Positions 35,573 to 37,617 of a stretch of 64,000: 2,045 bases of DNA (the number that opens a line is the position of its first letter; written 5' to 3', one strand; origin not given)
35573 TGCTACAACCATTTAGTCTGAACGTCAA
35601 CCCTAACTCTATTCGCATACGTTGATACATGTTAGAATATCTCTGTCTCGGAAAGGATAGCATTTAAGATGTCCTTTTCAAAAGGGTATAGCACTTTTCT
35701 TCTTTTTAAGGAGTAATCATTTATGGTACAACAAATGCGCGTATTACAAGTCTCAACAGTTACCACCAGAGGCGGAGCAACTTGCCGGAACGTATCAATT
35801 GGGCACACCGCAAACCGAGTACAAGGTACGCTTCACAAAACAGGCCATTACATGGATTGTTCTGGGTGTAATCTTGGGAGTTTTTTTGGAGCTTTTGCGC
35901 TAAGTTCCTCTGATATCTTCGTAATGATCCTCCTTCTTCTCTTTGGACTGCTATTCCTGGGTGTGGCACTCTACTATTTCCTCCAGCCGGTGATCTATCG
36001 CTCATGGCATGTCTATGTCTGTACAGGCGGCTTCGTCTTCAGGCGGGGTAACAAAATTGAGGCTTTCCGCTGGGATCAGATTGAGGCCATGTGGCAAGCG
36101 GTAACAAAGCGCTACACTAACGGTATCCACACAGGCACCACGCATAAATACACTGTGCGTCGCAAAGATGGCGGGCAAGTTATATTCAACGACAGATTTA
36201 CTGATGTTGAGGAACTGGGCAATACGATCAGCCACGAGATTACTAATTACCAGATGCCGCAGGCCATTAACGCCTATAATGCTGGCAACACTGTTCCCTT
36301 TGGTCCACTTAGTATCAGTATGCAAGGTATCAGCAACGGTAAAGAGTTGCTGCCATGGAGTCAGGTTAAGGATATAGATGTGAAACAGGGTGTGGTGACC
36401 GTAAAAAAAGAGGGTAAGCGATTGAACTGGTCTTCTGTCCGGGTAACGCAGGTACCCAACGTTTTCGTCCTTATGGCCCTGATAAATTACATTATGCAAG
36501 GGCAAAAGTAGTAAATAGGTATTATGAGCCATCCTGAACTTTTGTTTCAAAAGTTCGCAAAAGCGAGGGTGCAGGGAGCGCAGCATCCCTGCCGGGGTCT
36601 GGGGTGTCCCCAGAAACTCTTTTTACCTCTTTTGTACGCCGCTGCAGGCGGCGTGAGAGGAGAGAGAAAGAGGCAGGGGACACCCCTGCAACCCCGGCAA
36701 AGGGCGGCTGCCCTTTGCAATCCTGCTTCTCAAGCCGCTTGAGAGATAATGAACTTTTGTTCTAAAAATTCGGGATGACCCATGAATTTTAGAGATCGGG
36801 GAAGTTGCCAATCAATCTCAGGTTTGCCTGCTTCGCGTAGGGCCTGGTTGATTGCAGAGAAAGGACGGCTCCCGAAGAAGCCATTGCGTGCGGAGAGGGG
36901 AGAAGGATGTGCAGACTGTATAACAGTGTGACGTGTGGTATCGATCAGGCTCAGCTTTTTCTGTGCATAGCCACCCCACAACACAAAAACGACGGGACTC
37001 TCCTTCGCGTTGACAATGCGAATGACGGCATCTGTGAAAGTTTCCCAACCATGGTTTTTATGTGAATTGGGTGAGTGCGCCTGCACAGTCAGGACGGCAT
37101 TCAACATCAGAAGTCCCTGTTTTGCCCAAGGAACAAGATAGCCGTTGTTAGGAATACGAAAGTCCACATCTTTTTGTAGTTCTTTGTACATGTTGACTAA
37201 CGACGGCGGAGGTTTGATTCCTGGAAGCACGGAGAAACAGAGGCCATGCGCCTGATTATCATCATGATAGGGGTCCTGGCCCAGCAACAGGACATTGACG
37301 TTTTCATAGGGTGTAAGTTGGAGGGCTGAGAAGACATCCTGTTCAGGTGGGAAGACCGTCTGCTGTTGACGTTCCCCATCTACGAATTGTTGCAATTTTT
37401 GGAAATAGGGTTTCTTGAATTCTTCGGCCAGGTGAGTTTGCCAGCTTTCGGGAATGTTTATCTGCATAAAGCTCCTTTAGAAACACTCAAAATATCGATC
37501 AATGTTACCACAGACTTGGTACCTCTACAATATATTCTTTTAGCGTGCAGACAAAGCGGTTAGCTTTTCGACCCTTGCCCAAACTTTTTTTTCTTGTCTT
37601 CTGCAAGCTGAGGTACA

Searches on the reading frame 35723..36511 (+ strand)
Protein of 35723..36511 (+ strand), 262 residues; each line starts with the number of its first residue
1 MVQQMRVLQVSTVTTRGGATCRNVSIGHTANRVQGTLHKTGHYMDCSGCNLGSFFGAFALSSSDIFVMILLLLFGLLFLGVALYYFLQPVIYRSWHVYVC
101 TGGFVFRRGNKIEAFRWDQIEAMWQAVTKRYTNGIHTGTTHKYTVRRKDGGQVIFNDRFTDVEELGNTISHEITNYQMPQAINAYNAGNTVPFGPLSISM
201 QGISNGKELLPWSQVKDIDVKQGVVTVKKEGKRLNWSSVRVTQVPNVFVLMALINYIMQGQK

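Call 9: search_protein_families(library=pfam, proteins=[window:35723-36511:+])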
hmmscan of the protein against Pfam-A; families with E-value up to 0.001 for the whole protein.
window:35723-36511:+ (262 aa): 1 family
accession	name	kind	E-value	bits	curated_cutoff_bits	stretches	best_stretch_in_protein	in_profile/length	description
PF20226.3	DUF6585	-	7.4e-67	225.8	27.7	1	55-261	41-247/249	Family of unknown function (DUF6585)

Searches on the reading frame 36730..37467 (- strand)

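Call 9: search_protein_families(library=pfam, proteins=[window:36730-37467:-])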
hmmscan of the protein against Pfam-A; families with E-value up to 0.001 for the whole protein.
window:36730-37467:- (245 aa): 1 family
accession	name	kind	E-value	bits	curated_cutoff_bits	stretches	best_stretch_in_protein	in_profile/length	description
PF03167.25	UDG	-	2.4e-16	60.5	24.3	1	54-211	6-141/141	Uracil DNA glycosylase superfamily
